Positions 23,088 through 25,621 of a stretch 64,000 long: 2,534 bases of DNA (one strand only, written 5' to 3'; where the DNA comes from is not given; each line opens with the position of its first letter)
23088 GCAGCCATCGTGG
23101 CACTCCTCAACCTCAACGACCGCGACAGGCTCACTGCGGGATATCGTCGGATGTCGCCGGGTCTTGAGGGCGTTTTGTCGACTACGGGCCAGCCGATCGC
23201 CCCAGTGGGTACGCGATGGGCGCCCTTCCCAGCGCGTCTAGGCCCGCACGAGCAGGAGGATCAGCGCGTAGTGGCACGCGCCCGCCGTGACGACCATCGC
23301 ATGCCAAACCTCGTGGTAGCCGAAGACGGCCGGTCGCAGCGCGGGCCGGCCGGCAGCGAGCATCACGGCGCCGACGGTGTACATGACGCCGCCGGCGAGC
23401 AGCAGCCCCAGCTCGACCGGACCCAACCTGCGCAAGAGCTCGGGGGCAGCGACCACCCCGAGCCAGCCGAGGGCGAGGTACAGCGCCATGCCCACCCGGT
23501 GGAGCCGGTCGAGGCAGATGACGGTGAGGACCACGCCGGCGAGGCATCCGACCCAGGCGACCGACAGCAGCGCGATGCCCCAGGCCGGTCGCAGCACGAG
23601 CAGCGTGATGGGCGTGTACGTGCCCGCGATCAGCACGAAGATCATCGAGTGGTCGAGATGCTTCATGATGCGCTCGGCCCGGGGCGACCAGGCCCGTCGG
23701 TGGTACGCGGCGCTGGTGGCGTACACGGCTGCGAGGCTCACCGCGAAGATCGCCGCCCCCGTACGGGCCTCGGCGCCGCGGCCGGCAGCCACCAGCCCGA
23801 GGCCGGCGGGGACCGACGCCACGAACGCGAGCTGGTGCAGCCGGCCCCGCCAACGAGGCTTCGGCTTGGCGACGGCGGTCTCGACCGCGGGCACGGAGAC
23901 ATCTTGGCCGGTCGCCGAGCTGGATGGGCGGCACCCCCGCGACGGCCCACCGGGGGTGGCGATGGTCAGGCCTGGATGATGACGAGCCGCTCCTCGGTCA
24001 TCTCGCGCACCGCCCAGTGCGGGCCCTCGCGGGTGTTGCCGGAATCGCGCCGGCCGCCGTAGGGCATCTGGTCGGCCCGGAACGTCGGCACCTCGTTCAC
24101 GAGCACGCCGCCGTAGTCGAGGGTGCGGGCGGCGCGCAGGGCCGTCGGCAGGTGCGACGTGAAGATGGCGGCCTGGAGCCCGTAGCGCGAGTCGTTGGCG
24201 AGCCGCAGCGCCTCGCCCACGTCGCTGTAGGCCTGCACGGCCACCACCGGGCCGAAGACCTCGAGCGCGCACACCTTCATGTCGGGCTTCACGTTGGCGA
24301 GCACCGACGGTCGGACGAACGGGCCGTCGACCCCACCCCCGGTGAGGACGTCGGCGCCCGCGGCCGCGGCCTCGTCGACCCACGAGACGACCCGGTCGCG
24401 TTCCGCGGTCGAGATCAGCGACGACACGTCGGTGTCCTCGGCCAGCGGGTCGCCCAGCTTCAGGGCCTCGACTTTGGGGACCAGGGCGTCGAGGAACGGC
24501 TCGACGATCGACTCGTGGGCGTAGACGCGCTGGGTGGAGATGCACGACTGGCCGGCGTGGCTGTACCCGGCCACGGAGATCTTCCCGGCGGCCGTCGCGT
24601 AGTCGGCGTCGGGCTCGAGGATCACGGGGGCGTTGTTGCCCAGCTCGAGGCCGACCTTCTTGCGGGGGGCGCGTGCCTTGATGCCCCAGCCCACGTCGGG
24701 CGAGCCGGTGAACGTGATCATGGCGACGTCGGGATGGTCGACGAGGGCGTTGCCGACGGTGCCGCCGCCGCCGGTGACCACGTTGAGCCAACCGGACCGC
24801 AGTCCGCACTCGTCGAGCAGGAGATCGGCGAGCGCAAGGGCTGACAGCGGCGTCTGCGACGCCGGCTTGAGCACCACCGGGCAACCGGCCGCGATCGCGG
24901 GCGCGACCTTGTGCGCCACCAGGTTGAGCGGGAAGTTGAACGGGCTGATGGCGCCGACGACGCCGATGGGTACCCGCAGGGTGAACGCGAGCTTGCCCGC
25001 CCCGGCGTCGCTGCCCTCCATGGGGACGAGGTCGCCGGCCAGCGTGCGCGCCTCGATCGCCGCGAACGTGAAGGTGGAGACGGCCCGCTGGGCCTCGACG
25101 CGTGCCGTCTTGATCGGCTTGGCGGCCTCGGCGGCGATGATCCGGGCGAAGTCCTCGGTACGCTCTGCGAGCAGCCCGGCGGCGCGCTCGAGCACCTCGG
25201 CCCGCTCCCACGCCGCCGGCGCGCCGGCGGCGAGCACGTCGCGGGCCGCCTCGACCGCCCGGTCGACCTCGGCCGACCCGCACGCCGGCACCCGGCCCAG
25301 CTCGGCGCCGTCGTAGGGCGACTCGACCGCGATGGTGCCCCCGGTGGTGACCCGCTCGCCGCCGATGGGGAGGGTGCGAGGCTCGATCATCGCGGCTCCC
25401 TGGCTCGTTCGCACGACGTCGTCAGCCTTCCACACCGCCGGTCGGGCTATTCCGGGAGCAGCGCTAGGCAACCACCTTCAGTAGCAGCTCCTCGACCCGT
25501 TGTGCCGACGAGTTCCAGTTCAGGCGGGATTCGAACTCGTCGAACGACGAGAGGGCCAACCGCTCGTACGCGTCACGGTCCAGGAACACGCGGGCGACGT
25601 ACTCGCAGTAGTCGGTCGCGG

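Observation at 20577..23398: Coupled EAL-GGDEF gene pair bracketed by a 161-bp direct duplication of the hemolysin-III gene 3' end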

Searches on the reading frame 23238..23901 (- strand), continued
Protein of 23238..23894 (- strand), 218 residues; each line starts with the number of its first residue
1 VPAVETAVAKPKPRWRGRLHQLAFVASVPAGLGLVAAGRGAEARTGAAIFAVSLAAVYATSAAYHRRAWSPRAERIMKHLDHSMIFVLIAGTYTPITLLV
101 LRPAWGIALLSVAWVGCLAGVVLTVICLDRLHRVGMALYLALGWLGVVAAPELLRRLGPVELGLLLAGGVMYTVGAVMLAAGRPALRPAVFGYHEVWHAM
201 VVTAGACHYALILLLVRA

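Call 28: find_encoding_contigs(protein=P0241, flank=10000, max_places=6)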
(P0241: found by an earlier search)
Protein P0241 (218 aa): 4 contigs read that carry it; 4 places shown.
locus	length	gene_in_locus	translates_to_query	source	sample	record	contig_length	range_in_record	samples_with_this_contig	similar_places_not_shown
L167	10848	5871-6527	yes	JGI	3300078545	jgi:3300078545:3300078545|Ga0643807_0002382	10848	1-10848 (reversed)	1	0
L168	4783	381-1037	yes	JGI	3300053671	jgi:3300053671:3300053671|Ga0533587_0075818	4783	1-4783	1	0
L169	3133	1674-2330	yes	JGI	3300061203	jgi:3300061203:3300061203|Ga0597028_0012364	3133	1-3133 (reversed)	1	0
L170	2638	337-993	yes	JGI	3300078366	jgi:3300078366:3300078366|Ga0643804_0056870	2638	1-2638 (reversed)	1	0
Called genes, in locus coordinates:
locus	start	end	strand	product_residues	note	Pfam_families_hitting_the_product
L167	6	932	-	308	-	PF01073:3Beta_HSD, PF01370:Epimerase, PF02719:Polysacc_synt_2, PF04321:RmlD_sub_bind, PF05368:NmrA, PF13460:NAD_binding_10, PF16363:GDP_Man_Dehyd, PF07993:NAD_binding_4 (weak)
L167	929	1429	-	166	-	PF01451:LMWPc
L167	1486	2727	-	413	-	PF03721:UDPG_MGDP_dh_N, PF00984:UDPG_MGDP_dh, PF03720:UDPG_MGDP_dh_C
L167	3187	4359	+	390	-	PF20706:GT4-conflict, PF00534:Glycos_transf_1, PF13692:Glyco_trans_1_4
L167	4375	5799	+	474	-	PF00171:Aldedh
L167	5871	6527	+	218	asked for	PF03006:HlyIII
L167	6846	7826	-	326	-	PF01073:3Beta_HSD, PF01370:Epimerase, PF02719:Polysacc_synt_2, PF04321:RmlD_sub_bind, PF13460:NAD_binding_10, PF16363:GDP_Man_Dehyd, PF07993:NAD_binding_4, PF02719:Polysacc_synt_2 (weak)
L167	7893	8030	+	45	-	-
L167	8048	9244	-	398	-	PF00817:IMS, PF11798:IMS_HHH, PF21999:IMS_HHH_1 (weak), PF11799:IMS_C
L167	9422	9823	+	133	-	PF00903:Glyoxalase (weak), PF18029:Glyoxalase_6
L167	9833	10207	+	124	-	PF00903:Glyoxalase, PF22677:Ble-like_N (faint)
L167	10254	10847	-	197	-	?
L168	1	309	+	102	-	PF00171:Aldedh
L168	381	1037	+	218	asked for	PF03006:HlyIII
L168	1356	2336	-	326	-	PF01073:3Beta_HSD, PF01370:Epimerase, PF02719:Polysacc_synt_2, PF04321:RmlD_sub_bind, PF13460:NAD_binding_10, PF16363:GDP_Man_Dehyd, PF07993:NAD_binding_4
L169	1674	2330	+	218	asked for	PF03006:HlyIII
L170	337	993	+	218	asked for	PF03006:HlyIII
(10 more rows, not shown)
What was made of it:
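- On Hypervariable polysaccharide locus with conserved flanks: An LMW phosphotyrosine phosphatase and UDP-glucose dehydrogenase lie in the conserved left part (call 28).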

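Call 30: find_encoding_contigs(protein=P0244, flank=10000, max_places=6)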
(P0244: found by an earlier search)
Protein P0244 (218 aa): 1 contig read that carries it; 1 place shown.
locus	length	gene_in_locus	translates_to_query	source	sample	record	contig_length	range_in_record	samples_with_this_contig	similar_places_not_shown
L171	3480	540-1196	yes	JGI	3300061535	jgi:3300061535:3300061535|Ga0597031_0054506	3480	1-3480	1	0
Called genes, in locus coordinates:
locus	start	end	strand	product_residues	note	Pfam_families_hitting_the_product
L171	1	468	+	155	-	?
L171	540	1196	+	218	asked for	PF03006:HlyIII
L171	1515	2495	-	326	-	PF01073:3Beta_HSD, PF01370:Epimerase, PF02719:Polysacc_synt_2, PF04321:RmlD_sub_bind, PF13460:NAD_binding_10, PF16363:GDP_Man_Dehyd, PF07993:NAD_binding_4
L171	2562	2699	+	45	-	-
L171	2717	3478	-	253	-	?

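Call 31: find_encoding_contigs(protein=P0247, flank=10000, max_places=6)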
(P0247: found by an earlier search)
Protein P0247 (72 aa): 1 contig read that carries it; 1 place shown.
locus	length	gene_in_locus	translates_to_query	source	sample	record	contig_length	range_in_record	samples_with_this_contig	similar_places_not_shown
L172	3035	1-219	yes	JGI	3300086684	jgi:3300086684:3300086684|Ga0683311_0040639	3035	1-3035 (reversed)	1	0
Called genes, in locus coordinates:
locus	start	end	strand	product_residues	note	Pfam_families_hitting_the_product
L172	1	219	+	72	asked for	PF03006:HlyIII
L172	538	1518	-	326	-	PF01073:3Beta_HSD, PF01370:Epimerase, PF02719:Polysacc_synt_2, PF04321:RmlD_sub_bind, PF13460:NAD_binding_10, PF16363:GDP_Man_Dehyd, PF07993:NAD_binding_4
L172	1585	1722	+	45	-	-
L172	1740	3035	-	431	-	?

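Call 35: find_encoding_contigs(protein=P0246, flank=10000, max_places=4)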
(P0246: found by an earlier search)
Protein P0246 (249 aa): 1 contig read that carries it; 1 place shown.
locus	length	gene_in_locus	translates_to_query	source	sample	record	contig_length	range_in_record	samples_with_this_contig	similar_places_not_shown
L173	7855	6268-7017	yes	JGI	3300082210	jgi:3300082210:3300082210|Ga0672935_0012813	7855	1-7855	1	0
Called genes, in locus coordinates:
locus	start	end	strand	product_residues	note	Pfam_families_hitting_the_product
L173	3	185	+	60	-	?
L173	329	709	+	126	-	PF18029:Glyoxalase_6 (weak), PF00903:Glyoxalase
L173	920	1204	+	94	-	-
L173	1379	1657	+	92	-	-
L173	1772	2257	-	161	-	-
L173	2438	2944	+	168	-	-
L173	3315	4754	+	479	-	PF13439:Glyco_transf_4, PF13579:Glyco_trans_4_4, PF20706:GT4-conflict (weak), PF13524:Glyco_trans_1_2 (faint), PF00534:Glycos_transf_1, PF13692:Glyco_trans_1_4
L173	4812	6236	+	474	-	PF00171:Aldedh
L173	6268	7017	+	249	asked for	PF03006:HlyIII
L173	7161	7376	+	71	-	-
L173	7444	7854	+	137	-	?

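Call 36: find_encoding_contigs(protein=P0248, flank=10000, max_places=4)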
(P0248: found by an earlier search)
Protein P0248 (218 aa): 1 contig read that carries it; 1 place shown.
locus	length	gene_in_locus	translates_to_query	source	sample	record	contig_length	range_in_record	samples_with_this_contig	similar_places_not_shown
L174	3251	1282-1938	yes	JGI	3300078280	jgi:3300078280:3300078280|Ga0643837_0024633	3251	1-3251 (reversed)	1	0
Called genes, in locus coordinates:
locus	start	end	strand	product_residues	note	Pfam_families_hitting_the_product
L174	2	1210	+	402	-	?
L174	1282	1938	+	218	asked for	PF03006:HlyIII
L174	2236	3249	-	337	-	?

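Call 50: find_encoding_contigs(protein=P0245, flank=10000, max_places=6)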
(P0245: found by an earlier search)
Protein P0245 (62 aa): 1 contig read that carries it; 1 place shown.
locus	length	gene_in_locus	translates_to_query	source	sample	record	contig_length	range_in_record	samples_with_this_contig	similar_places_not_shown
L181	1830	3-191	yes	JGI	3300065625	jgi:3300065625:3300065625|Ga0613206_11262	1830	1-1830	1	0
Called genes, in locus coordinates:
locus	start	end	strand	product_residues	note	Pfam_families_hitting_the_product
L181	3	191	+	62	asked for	PF03006:HlyIII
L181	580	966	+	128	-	PF00903:Glyoxalase (weak), PF18029:Glyoxalase_6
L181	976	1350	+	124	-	PF00903:Glyoxalase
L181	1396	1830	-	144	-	?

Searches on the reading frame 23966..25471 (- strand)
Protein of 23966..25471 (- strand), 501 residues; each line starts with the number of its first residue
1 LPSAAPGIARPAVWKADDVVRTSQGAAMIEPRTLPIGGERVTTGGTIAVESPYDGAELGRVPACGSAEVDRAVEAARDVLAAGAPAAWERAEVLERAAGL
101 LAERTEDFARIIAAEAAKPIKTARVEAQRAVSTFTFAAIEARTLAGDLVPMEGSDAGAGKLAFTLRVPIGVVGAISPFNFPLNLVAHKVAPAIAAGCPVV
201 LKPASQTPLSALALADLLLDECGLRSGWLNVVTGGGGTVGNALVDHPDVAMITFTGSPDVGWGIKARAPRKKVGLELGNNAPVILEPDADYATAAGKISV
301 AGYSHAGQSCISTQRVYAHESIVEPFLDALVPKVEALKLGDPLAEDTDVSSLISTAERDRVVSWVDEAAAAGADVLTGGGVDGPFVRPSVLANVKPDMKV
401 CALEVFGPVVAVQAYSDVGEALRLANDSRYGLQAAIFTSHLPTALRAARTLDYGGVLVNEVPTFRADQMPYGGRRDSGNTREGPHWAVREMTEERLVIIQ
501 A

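Call 7: search_protein_families(library=pfam, proteins=[window:23966-25471:-])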
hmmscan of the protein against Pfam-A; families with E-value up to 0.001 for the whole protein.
window:23966-25471:- (501 aa): 1 family
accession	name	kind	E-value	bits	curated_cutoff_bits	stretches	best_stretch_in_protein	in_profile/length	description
PF00171.27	Aldedh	-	3.3e-142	474.7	23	1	45-495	7-459/461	Aldehyde dehydrogenase family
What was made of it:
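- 23966..25471 (-): Aldehyde dehydrogenase gene. It is part of the conserved left flank of the variable locus. Pfam Aldedh, E=3.3e-142 (call 7).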
